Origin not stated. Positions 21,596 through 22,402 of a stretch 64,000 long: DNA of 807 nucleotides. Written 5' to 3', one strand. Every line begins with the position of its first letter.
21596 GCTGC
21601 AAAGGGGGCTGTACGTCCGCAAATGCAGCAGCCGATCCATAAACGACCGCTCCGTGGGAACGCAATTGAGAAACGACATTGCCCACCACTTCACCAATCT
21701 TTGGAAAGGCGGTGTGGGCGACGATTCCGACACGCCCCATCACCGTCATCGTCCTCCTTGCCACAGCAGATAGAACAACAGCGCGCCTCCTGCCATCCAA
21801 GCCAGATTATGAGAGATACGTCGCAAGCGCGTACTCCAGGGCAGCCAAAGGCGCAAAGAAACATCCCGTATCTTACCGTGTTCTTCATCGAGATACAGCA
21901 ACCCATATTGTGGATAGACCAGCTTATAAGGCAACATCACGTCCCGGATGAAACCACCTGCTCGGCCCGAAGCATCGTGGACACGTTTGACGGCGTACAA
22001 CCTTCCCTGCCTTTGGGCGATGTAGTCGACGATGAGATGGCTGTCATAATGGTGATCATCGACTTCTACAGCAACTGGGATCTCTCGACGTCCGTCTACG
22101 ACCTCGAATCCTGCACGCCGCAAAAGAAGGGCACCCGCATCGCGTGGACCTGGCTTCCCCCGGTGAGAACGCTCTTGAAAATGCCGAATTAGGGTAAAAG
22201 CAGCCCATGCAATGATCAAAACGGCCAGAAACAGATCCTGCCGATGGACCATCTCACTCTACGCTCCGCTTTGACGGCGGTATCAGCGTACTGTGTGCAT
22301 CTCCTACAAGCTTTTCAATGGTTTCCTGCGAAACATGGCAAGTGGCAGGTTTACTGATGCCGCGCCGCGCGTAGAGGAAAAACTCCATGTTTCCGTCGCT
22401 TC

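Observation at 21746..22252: Extra membrane-anchored 168-aa gene coupled to nadK inside the conserved dxs-tlyA-nadK-argR-recN block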

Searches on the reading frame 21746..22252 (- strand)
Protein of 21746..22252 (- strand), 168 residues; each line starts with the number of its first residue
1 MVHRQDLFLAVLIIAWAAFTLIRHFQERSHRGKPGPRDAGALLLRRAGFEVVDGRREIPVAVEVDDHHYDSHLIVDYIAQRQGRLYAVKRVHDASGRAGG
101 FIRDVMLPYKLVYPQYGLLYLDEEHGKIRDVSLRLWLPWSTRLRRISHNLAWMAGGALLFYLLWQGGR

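Call 3: search_protein_families(library=pfam, proteins=[window:21746-22252:-], max_evalue=1)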
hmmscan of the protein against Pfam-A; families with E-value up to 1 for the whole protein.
window:21746-22252:- (168 aa): 0 families

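Call 4: search_protein_families(library=ncbifam, proteins=[window:21746-22252:-], max_evalue=10)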
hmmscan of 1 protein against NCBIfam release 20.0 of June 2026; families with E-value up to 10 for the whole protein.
window:21746-22252:- (168 aa): 1 family
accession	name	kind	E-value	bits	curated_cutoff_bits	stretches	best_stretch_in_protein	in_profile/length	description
NF040655.1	MtaC_Meth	equivalog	0.025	13.6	420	1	41-94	140-193/253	methanol--corrinoid protein MtaC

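Call 5: search_solved_structures(query=window:21746-22252:-, max_evalue=10)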
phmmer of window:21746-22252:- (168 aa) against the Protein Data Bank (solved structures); distinct sequences matched with E-value up to 10: 1.
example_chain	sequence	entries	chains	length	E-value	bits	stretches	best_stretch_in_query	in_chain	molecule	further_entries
3vst_A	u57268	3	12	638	0.51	13.6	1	123-152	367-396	Xylosidase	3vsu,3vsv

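Call 6: find_homologous_proteins(query=window:21746-22252:-, max_evalue=0.001)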
Query window:21746-22252:- (168 aa): 1 proteins with E <= 0.001 among 167 candidates.
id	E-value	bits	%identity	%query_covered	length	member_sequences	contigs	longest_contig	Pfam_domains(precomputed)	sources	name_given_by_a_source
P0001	3.4e-108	377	100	100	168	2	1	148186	-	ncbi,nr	ncbi:MAG: hypothetical protein IMW91_02560 [Firmicutes bacterium]|nr:hypothetical protein [Bacillota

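Call 9: find_related_loci(query=window:21746-22252:-, collection=genome_contigs, flank=6000)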
Query window:21746-22252:- (168 aa) in genome_contigs; peptide patterns used: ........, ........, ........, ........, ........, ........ (x = any residue, [..] = any of these).
517 stretches matched a pattern, but none encodes a relative of the query by tblastn (E <= 1e-3).

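Call 12: search_protein_families(library=phrogs, proteins=[window:21746-22252:-], max_evalue=10)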
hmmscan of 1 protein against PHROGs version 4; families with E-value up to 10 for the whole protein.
window:21746-22252:- (168 aa): 1 family
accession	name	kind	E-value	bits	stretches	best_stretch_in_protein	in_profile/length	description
phrog_21449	-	unknown function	0.066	14.1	1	51-71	19-39/66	-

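Call 13: search_protein_families(library=padloc, proteins=[window:21746-22252:-], max_evalue=10)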
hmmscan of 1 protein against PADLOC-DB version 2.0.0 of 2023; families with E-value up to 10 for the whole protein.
window:21746-22252:- (168 aa): 0 families

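Call 14: predict_structure(protein=window:21746-22252:-)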
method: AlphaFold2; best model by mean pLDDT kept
length: 168 residues; sequences in the alignment: 1
mean_pLDDT: 57.5   pTM: 0.32
mean pLDDT of the five models: 57.5, 56.8, 55.9, 55.0, 51.3
residues with pLDDT >= 90: 7; 70-90: 39; 50-70: 49; < 50: 73
segments of 3 or more residues with pLDDT < 50: 32-37, 59-72, 91-139
pLDDT, mean of each block of 10 residues (from residue 1): 79 89 69 51 65 56 40 57 62 38 33 40 37 35 64 85 80
secondary structure, 60 per line:
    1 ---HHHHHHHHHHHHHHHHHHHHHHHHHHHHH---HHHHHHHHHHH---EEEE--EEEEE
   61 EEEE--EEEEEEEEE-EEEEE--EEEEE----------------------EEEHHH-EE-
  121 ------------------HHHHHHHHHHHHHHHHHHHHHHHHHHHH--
elements in order: H4-32 H36-46 E50-53 E56-64 E67-75 E77-81 E84-88 E111-113 H139-166

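Call 15: search_protein_representatives(protein=window:21746-22252:-)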
Query: 168 residues. Proteins with E-value up to 0.001 (for the whole library): 161; up to 1e-10: 12; up to 1e-30: 1. The best 150 are listed.
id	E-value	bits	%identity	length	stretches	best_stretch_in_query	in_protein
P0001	1.1e-108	377.4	100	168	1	1-168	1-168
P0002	2.3e-15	73.4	34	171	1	1-145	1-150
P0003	1.0e-14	71.3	31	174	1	12-138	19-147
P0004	4.2e-13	66.1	36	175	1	2-143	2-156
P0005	8.2e-13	65.1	39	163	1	31-163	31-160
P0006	9.1e-13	64.9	35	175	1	6-141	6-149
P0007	2.3e-12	63.7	39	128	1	35-134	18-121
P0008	1.0e-11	61.5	32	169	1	19-133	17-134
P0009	1.3e-11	61.2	31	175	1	6-167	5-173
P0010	1.3e-11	61.2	38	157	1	41-134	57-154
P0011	1.5e-11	61.0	36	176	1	7-166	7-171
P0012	2.5e-11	60.2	31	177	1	11-131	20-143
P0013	1.1e-10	58.2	37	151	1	7-133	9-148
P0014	1.6e-10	57.6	37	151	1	33-131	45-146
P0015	1.7e-10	57.6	36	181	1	43-136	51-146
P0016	1.7e-10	57.6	36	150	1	32-133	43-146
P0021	6.3e-10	55.7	36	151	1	8-135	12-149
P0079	4.1e-06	43.3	26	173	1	39-139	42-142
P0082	6.8e-06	42.6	29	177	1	7-135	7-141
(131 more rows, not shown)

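Call 17: search_protein_families(library=pfam, alignment_id=A1, max_evalue=0.1)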
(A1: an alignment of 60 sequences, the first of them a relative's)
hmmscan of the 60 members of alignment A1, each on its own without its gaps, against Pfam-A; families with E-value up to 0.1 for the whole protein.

A. member 1, P0001 (168 aa): 0 families

B. families by the number of members that match (of 60 scanned): 18 families
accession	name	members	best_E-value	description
PF01930.23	Cas_Cas4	9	0.0022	Domain of unknown function DUF83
PF02021.23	UPF0102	8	9.7e-05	Uncharacterised protein family UPF0102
PF12705.13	PDDEXK_1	8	0.00015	PD-(D/E)XK nuclease superfamily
PF08378.17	NERD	3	5.4e-05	Nuclease-related domain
PF01870.24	Hjc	3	0.0069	Archaeal holliday junction resolvase (hjc)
PF07219.19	HemY_N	2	0.00036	HemY protein N-terminus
PF06305.16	LapA_dom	2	0.03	Lipopolysaccharide assembly protein A domain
PF15838.10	LLCFC1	1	0.00062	LLLL and CFNLAS motif-containing protein 1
PF18641.6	LidA_Long_CC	1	0.0025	LidA long coiled-coil domain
PF16153.10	DUF4861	1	0.0086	Domain of unknown function (DUF4861)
PF09335.16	VTT_dom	1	0.013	VTT domain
PF14316.11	DUF4381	1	0.026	Domain of unknown function (DUF4381)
PF20176.3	DUF6541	1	0.036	Family of unknown function (DUF6541)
PF16792.11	Caud_bapl16_1st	1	0.068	Phage tail base-plate attachment protein N-terminal barrel domain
PF08722.17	Tn7_TnsA-like_N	1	0.074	TnsA-like endonuclease N terminal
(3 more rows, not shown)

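Call 18: search_solved_structures(query=A1, max_evalue=10, show_alignments=3)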
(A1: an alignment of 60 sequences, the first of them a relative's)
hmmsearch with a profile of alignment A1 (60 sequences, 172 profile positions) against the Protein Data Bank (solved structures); distinct sequences matched with E-value up to 10: 13.
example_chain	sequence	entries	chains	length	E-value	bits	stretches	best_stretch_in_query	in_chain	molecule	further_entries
1gef_A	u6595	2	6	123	0.028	17.1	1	36-93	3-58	HOLLIDAY JUNCTION RESOLVASE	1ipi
7q97_A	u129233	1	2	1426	0.043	16.4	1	35-101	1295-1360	Rhs family protein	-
8bmv_A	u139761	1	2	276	0.14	14.8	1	54-90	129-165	Methyl-accepting chemotaxis protein McpH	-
2p5k_A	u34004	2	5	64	0.2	14.3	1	34-65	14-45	Arginine repressor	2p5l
4ic1_A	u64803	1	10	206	0.32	13.6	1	65-131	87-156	Uncharacterized protein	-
2fi0_A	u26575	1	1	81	0.36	13.4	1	26-57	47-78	conserved domain protein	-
1y88_A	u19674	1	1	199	0.58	12.8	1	45-100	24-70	Hypothetical protein AF1548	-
6b87_A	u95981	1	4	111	0.81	12.3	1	8-51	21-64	TMHC2_E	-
1f9n_A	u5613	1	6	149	0.95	12.1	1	34-65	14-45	ARGININE REPRESSOR/ACTIVATOR PROTEIN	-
7n9v_J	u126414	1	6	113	0.95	12.1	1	33-78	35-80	Nanobody-GYAR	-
8bl6_A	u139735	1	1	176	0.96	12.1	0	52-81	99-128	dIG14-scdim-EF62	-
3hq2_A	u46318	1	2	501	0.96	12.1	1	57-92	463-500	Bacillus subtilis M32 carboxypeptidase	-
6tne_A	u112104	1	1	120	1.6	11.3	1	38-71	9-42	Histidine kinase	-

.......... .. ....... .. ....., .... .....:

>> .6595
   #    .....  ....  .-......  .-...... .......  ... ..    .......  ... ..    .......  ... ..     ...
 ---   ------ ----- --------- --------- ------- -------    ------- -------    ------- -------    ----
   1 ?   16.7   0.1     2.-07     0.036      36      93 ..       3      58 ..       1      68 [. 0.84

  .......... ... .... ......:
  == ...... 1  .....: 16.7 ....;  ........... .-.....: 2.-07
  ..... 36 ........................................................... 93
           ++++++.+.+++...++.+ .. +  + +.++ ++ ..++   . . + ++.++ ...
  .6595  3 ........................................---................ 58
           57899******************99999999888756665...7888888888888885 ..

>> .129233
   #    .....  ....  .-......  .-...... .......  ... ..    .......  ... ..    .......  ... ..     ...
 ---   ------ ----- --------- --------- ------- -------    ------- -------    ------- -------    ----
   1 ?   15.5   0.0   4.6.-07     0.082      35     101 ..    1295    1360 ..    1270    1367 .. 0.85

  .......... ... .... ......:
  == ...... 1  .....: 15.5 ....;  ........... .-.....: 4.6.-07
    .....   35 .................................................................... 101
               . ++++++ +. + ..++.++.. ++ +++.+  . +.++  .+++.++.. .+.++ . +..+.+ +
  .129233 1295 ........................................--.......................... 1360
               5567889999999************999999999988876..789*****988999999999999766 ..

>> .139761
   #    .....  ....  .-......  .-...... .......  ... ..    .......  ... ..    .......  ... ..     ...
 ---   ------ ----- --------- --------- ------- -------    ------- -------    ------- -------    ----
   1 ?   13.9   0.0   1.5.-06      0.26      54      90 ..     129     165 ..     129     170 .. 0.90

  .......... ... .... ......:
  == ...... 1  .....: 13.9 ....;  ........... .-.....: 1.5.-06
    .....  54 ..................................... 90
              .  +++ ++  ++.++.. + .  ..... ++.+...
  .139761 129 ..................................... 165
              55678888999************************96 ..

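Call 20: find_homologous_proteins(query=A1, max_evalue=0.001)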
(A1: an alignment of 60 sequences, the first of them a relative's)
Query A1 (60 sequences) (168 aa, profile of the alignment): 524 proteins with E <= 0.001 among 8000 candidates; the best 120 are listed.
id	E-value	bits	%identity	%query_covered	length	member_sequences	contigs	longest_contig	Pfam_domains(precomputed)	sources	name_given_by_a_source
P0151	1.6e-44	169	28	97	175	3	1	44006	-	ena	-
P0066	5.1e-44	168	26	90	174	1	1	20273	-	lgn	-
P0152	1.5e-43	166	23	65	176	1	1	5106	-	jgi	-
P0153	2.3e-43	166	30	96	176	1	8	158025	-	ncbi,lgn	-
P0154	4.1e-43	165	26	78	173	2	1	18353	-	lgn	-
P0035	2.1e-42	162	36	64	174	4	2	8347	-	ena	-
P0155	3.8e-42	162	27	55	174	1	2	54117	-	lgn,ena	-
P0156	6.0e-42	161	24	85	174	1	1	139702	-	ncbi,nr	ncbi:GxxExxY protein [Bacillota bacterium LX-D]|nr:GxxExxY protein [Bacillota bacterium LX-D]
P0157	6.9e-42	161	27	77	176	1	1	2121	-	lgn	-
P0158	1.2e-41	160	23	89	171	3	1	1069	-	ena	-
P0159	1.9e-41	159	25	67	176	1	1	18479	-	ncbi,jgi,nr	ncbi:MAG: hypothetical protein RBT41_06670 [Clostridia bacterium]|jgi:Holliday junction resolvase-li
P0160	2.2e-41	159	31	86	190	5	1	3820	-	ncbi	ncbi:MAG: hypothetical protein ACPLQP_07540 [Moorellaceae bacterium]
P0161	2.4e-41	159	28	70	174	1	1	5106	PF09520.17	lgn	-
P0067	3.3e-41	159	30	60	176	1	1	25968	-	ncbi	-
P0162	3.5e-41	158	26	68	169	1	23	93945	-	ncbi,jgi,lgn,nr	ncbi:MAG: hypothetical protein PWQ67_1520 [Clostridia bacterium]|jgi:hypothetical protein|nr:hypothe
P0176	2.8e-38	149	-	-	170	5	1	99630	-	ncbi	ncbi:MAG: hypothetical protein ACUVTQ_00550 [Desulfotomaculales bacterium]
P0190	5.6e-37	145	30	60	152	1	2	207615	-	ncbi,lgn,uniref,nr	ncbi:hypothetical protein GTO89_09330 [Heliobacterium gestii]|uniref:PD-(D/E)XK endonuclease-like do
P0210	4.1e-36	142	31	64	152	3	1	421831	-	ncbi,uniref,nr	ncbi:PD-(D/E)XK nuclease family protein [Heliomicrobium undosum]|uniref:PD-(D/E)XK nuclease family p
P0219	1.3e-35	140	31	55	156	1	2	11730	-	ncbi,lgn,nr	ncbi:MAG: hypothetical protein H0U74_01920 [Bradymonadaceae bacterium]|nr:hypothetical protein [Luji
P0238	4.6e-35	139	-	-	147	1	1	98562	-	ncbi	ncbi:YraN family protein [Candidatus Margulisiibacteriota bacterium]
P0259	2.7e-34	136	30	75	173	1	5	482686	-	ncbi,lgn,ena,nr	ncbi:MAG TPA: hypothetical protein GXX35_07650 [Thermoanaerobacterales bacterium]|nr:hypothetical pr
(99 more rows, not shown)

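Call 22: find_encoding_contigs(protein=P0156, flank=5000, max_places=2)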
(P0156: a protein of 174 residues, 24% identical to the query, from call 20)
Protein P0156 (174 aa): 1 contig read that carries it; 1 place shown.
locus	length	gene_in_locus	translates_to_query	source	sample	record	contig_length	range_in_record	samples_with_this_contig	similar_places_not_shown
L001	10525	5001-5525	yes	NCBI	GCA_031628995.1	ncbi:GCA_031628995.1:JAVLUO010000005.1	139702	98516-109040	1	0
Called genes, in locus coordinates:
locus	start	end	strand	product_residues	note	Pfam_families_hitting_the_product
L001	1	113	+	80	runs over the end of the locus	PF02609:Exonuc_VII_S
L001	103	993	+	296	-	PF00348:polyprenyl_synt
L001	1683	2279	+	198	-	-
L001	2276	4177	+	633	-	PF13292:DXP_synthase_N, PF00456:Transketolase_N (weak), PF00676:E1_dh (faint), PF02775:TPP_enzyme_C (faint), PF02779:Transket_pyr, PF02780:Transketolase_C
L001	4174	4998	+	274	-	PF01479:S4, PF01728:FtsJ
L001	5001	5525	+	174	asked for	-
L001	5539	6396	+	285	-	PF01513:NAD_kinase, PF20143:NAD_kinase_C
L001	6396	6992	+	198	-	PF01189:Methyltr_RsmB-F (weak), PF13847:Methyltransf_31 (weak), PF13649:Methyltransf_25 (faint), PF06962:rRNA_methylase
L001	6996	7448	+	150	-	PF01316:Arg_repressor, PF02863:Arg_repressor_C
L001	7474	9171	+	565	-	PF02463:SMC_N, PF13175:AAA_15, PF13476:AAA_23, PF13304:AAA_21 (faint)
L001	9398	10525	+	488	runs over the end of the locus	PF13180:PDZ_2, PF17820:PDZ_6, PF05580:Peptidase_S55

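Call 23: find_encoding_contigs(protein=P0210, flank=5000, max_places=2)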
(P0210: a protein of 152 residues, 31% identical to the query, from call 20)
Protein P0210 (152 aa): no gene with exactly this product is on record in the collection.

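Call 24: find_encoding_contigs(protein=P0259, flank=5000, max_places=2)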
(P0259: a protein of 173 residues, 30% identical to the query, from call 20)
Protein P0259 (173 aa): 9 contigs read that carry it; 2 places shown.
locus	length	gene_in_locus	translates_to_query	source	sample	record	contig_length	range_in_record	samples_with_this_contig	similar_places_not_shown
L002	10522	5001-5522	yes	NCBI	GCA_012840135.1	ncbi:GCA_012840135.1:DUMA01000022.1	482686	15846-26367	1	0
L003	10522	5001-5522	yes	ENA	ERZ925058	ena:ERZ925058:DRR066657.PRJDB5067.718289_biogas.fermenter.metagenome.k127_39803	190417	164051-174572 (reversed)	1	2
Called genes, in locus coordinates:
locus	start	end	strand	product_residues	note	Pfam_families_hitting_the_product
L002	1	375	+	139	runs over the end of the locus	PF01029:NusB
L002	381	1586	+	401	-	PF13742:tRNA_anti_2, PF01336:tRNA_anti-codon, PF02601:Exonuc_VII_L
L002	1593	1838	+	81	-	PF02609:Exonuc_VII_S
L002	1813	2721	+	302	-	PF00348:polyprenyl_synt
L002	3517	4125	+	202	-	-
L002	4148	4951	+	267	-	PF01479:S4, PF01728:FtsJ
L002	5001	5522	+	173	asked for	-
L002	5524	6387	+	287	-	PF01513:NAD_kinase, PF20143:NAD_kinase_C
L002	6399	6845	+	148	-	PF01316:Arg_repressor, PF02863:Arg_repressor_C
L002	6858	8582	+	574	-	PF02463:SMC_N, PF13175:AAA_15 (faint), PF13476:AAA_23, PF13555:AAA_29 (faint)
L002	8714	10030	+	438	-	PF13180:PDZ_2 (weak), PF17820:PDZ_6, PF05580:Peptidase_S55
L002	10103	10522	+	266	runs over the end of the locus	PF00072:Response_reg, PF08769:Spo0A_C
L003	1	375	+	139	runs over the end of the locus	PF01029:NusB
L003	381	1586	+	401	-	PF13742:tRNA_anti_2, PF01336:tRNA_anti-codon, PF02601:Exonuc_VII_L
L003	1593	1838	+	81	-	PF02609:Exonuc_VII_S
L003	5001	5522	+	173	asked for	-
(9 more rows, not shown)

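Call 25: find_encoding_contigs(protein=P0190, flank=5000, max_places=1)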
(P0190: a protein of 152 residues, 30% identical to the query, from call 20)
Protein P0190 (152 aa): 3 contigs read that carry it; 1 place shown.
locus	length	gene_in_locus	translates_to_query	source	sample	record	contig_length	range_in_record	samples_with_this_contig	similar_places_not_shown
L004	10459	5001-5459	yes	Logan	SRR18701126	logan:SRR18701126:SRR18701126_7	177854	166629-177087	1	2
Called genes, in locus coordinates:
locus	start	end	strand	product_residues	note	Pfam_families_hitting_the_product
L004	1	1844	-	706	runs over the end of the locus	PF13365:Trypsin_2, PF16697:Yop-YscD_cpl, PF00498:FHA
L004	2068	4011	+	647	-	PF13292:DXP_synthase_N, PF00456:Transketolase_N (faint), PF02775:TPP_enzyme_C (faint), PF02779:Transket_pyr, PF02780:Transketolase_C, PF17147:PFOR_II (faint)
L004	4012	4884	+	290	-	PF01479:S4, PF01728:FtsJ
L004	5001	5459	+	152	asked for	-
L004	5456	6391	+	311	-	PF01513:NAD_kinase, PF20143:NAD_kinase_C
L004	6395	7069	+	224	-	PF06962:rRNA_methylase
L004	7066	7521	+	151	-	PF01316:Arg_repressor, PF02863:Arg_repressor_C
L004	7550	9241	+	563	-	PF02463:SMC_N, PF13175:AAA_15 (faint), PF13476:AAA_23 (weak), PF13555:AAA_29 (faint), PF13304:AAA_21 (faint)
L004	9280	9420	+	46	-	-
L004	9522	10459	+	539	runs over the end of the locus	PF13180:PDZ_2, PF17820:PDZ_6, PF05580:Peptidase_S55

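Call 26: find_encoding_contigs(protein=P0238, flank=5000, max_places=1)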
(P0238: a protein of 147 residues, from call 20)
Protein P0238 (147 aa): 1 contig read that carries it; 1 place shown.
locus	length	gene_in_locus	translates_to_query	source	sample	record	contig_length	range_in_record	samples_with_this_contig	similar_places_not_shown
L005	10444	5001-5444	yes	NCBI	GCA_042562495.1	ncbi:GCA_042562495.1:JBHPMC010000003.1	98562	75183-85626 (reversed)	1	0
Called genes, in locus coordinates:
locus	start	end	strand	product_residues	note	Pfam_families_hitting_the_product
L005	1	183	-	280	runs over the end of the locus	PF00892:EamA, PF03151:TPT (faint), PF00892:EamA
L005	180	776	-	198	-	PF07021:MetW, PF13489:Methyltransf_23, PF13847:Methyltransf_31, PF08241:Methyltransf_11, PF08242:Methyltransf_12, PF13649:Methyltransf_25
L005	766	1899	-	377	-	PF00561:Abhydrolase_1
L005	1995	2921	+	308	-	PF00056:Ldh_1_N, PF02866:Ldh_1_C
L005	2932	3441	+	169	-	PF01965:DJ-1_PfpI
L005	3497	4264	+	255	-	PF23023:Anti-Pycsar_Apyc1, PF00753:Lactamase_B, PF12706:Lactamase_B_2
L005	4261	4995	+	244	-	PF01479:S4, PF01728:FtsJ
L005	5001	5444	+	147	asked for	-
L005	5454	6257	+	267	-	PF01513:NAD_kinase, PF20143:NAD_kinase_C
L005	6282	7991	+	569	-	PF02463:SMC_N, PF13175:AAA_15, PF13476:AAA_23 (weak), PF13304:AAA_21 (faint)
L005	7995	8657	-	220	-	-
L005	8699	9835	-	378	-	PF02684:LpxB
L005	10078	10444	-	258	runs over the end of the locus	PF01061:ABC2_membrane, PF12698:ABC2_membrane_3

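Call 27: find_encoding_contigs(protein=P0219, flank=5000, max_places=1)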
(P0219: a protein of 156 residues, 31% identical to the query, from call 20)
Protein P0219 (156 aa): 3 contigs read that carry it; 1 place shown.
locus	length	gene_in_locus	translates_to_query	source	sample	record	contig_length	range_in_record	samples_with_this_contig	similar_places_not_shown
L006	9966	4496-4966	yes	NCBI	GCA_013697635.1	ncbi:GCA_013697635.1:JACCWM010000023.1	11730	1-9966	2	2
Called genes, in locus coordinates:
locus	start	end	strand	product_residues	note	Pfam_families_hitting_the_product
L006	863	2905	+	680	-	PF13431:TPR_17 (faint)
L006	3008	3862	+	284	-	PF02517:Rce1-like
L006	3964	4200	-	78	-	PF01165:Ribosomal_S21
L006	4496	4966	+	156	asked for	-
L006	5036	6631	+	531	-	-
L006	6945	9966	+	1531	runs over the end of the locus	PF00310:GATase_2, PF04898:Glu_syn_central, PF01645:Glu_synthase, PF01493:GXGXG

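Call 28: find_encoding_contigs(protein=P0176, flank=5000, max_places=1)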
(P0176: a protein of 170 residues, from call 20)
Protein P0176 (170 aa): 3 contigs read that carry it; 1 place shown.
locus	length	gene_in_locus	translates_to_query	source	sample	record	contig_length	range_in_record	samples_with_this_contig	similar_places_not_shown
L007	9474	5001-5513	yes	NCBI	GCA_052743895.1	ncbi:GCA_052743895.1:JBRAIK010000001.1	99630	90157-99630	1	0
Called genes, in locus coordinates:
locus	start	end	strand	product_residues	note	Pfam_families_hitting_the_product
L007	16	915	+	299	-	PF00348:polyprenyl_synt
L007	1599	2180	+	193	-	-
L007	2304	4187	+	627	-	PF13292:DXP_synthase_N, PF00456:Transketolase_N (faint), PF02775:TPP_enzyme_C (faint), PF02779:Transket_pyr, PF02780:Transketolase_C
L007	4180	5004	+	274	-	PF01479:S4, PF01728:FtsJ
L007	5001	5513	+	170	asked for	-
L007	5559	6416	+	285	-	PF01513:NAD_kinase, PF20143:NAD_kinase_C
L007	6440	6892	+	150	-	PF01316:Arg_repressor, PF02863:Arg_repressor_C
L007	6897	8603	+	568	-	PF02463:SMC_N, PF13476:AAA_23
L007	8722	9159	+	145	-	PF13975:gag-asp_proteas (faint)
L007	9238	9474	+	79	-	?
